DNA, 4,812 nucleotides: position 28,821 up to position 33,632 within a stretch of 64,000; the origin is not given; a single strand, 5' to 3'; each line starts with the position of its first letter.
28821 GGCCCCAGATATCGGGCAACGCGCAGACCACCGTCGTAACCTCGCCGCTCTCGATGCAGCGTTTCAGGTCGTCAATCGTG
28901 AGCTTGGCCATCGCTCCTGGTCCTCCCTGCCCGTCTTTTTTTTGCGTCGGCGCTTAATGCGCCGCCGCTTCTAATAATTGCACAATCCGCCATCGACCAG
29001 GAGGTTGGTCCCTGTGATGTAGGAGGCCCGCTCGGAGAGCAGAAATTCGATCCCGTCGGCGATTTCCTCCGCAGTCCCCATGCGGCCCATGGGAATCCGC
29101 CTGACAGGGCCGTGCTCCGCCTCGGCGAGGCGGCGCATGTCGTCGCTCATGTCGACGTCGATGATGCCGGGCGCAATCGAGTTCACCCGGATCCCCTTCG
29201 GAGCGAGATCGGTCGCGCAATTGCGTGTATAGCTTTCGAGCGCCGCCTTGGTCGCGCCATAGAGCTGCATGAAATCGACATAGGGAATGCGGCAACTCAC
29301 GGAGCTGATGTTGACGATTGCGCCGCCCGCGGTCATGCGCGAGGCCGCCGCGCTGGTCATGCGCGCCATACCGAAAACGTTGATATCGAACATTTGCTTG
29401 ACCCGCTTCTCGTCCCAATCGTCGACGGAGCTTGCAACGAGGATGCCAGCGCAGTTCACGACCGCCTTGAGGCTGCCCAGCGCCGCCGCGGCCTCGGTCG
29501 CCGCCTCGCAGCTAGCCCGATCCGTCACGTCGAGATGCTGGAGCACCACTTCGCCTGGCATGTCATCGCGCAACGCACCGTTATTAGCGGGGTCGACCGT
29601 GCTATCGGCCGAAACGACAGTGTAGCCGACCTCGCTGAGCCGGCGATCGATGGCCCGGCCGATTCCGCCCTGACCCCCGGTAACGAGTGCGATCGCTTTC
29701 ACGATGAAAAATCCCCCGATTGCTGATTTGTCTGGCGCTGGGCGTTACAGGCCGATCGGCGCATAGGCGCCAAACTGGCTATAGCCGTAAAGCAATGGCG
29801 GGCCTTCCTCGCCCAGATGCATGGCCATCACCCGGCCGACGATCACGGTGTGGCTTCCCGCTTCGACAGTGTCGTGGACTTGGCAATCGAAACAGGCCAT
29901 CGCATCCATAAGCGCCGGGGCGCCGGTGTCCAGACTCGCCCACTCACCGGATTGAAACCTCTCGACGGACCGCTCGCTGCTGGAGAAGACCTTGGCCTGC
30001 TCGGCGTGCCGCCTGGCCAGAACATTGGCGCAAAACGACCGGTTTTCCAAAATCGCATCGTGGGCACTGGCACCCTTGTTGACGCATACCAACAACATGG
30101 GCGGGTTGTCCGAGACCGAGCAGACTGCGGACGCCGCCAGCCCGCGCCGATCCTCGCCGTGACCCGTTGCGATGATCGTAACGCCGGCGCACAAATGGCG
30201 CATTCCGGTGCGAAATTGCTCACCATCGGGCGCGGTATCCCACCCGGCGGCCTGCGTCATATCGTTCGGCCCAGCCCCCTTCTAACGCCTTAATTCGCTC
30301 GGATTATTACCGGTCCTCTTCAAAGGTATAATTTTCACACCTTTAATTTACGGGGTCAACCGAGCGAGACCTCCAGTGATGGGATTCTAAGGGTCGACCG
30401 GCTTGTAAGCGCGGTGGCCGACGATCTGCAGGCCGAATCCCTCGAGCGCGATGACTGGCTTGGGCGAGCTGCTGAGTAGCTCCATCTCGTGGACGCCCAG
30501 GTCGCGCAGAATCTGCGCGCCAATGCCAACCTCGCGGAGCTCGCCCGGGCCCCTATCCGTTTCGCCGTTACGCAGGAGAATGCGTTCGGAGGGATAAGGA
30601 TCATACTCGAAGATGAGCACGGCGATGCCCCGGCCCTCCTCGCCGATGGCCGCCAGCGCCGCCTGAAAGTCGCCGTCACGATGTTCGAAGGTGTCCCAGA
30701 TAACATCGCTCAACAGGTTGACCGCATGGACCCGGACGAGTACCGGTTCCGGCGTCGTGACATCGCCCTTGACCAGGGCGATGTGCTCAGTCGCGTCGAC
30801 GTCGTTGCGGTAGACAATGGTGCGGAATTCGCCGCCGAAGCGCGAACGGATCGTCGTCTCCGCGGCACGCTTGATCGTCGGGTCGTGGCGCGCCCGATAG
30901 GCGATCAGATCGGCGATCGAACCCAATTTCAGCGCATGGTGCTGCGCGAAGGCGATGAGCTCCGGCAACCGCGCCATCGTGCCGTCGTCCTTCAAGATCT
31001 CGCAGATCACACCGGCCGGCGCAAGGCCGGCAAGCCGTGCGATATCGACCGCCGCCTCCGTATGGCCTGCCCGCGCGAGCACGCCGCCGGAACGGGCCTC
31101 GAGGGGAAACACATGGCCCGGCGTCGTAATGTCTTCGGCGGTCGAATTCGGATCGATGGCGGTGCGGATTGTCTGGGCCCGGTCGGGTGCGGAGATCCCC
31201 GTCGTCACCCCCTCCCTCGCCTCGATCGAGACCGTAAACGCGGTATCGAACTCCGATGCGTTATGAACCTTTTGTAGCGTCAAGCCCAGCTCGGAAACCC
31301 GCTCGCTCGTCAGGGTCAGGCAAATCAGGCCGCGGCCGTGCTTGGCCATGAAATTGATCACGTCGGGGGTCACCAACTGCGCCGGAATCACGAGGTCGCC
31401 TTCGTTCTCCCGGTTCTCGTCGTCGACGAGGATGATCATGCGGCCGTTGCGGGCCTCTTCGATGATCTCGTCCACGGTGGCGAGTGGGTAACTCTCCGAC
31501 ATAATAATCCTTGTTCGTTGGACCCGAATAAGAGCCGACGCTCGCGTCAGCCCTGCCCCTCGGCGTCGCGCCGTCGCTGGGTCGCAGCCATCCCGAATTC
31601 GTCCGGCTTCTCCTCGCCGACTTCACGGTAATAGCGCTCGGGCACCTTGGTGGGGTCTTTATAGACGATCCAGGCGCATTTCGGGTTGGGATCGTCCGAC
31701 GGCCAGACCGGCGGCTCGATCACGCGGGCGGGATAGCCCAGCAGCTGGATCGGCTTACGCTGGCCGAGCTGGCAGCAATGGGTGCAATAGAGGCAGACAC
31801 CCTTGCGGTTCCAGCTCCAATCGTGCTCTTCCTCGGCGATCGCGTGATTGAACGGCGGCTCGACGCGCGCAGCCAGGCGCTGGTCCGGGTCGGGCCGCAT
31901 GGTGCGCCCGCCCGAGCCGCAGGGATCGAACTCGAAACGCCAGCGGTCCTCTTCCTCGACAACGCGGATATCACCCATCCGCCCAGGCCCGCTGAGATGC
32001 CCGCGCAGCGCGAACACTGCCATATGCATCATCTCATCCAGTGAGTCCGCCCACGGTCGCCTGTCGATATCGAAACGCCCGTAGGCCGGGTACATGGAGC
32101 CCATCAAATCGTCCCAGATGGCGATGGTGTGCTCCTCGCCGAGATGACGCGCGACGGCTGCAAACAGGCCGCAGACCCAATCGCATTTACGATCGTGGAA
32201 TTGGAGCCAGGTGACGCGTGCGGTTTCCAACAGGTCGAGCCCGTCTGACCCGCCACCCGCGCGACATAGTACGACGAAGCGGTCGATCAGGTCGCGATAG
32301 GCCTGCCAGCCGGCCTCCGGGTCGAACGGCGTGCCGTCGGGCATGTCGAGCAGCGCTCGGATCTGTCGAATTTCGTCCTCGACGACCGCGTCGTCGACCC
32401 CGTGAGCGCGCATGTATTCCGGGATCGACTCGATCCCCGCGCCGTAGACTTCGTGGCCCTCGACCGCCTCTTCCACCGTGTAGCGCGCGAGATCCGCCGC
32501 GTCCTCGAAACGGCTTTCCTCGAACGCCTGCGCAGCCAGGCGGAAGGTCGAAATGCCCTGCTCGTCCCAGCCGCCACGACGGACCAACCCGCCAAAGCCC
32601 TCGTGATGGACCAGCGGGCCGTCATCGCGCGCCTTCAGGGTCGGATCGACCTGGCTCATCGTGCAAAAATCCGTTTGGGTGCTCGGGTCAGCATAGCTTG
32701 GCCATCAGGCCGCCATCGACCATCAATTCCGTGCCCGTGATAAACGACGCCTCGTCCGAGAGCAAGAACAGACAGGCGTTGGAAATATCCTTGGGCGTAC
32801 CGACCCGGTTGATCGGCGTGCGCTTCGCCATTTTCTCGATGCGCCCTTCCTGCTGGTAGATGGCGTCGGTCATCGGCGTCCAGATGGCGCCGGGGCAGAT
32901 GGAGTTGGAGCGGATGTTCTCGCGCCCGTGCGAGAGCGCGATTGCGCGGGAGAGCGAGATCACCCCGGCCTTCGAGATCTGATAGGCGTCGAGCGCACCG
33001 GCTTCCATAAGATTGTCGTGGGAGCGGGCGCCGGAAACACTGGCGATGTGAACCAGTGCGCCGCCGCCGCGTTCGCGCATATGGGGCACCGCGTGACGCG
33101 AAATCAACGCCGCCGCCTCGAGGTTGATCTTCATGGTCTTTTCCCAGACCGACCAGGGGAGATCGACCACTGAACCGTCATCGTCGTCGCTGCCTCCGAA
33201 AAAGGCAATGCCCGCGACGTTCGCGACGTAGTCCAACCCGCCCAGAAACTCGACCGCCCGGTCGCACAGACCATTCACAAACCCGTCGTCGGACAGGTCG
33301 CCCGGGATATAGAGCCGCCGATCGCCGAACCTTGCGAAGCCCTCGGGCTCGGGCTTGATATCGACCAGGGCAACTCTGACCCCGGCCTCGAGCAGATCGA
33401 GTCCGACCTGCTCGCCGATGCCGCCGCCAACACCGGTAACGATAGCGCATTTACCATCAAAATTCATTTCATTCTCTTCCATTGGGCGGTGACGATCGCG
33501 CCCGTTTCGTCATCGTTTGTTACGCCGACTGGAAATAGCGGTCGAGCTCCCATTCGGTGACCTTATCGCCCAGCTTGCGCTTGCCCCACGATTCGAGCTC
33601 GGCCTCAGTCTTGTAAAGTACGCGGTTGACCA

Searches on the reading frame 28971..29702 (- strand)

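Call 11: search_protein_families(library=pfam, proteins=[window:28971-29702:-])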
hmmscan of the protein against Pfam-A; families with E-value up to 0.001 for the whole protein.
window:28971-29702:- (243 aa): 7 families
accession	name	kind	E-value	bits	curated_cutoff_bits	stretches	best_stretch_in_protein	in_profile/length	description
PF13561.12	adh_short_C2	-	1.9e-56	191.7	27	1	12-240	6-235/236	Enoyl-(Acyl carrier protein) reductase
PF00106.31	adh_short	-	6.1e-44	150.3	26.6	1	4-190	2-191/195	short chain dehydrogenase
PF01370.27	Epimerase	-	1.5e-11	44.6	20.9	1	5-163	1-157/240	NAD dependent epimerase/dehydratase family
PF08659.16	KR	-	4.5e-11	43.4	22.6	1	4-157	2-158/180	KR domain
PF04321.23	RmlD_sub_bind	-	1.6e-05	24.6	27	1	6-133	4-100/287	RmlD substrate binding domain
PF16363.11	GDP_Man_Dehyd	-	0.00038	20.4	27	1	6-121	1-115/332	GDP-mannose 4,6 dehydratase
PF23441.1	SDR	-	0.0006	19.7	27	1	132-240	149-255/258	SDR-like rossmann domain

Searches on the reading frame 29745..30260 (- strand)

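Call 11: search_protein_families(library=pfam, proteins=[window:29745-30260:-])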
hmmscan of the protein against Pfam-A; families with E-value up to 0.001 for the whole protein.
window:29745-30260:- (171 aa): 1 family
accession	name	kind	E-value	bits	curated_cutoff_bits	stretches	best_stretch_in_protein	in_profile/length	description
PF01613.24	Flavin_Reduct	-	8.8e-41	140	27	1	20-164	1-150/153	Flavin reductase like domain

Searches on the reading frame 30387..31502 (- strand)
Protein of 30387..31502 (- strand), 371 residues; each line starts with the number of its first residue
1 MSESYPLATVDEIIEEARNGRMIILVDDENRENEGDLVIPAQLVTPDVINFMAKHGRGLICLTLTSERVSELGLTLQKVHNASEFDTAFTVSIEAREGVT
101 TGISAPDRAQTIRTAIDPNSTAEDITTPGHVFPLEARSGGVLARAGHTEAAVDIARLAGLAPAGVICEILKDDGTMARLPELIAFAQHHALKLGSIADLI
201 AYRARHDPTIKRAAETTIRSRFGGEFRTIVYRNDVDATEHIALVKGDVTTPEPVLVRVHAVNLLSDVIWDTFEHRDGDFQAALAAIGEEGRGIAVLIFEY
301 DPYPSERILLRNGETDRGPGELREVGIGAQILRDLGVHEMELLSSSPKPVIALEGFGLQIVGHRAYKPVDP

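Call 11: search_protein_families(library=pfam, proteins=[window:30387-31502:-])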
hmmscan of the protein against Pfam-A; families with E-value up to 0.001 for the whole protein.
window:30387-31502:- (371 aa): 2 families
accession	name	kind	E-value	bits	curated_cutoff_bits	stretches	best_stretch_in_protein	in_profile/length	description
PF00926.24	DHBP_synthase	-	6.8e-84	280.6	26.4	1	12-202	2-191/191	3,4-dihydroxy-2-butanone 4-phosphate synthase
PF00925.25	GTP_cyclohydro2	-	3.3e-35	121.5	23.3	1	212-363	2-163/165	GTP cyclohydrolase II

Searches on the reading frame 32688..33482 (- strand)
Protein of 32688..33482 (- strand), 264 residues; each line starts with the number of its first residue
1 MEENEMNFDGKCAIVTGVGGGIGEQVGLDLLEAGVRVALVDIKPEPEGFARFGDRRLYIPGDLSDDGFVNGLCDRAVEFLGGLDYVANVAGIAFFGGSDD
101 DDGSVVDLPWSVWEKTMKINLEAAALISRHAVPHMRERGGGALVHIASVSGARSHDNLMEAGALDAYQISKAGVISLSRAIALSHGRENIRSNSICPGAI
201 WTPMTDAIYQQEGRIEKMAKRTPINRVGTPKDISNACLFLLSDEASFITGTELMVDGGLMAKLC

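Call 11: search_protein_families(library=pfam, proteins=[window:32688-33482:-])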
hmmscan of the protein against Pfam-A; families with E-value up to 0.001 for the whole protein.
window:32688-33482:- (264 aa): 2 families
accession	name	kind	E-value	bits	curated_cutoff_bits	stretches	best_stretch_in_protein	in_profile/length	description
PF13561.12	adh_short_C2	-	2.9e-55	187.9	27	1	17-259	1-235/236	Enoyl-(Acyl carrier protein) reductase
PF00106.31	adh_short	-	2.3e-33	115.8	26.6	1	11-212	1-194/195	short chain dehydrogenase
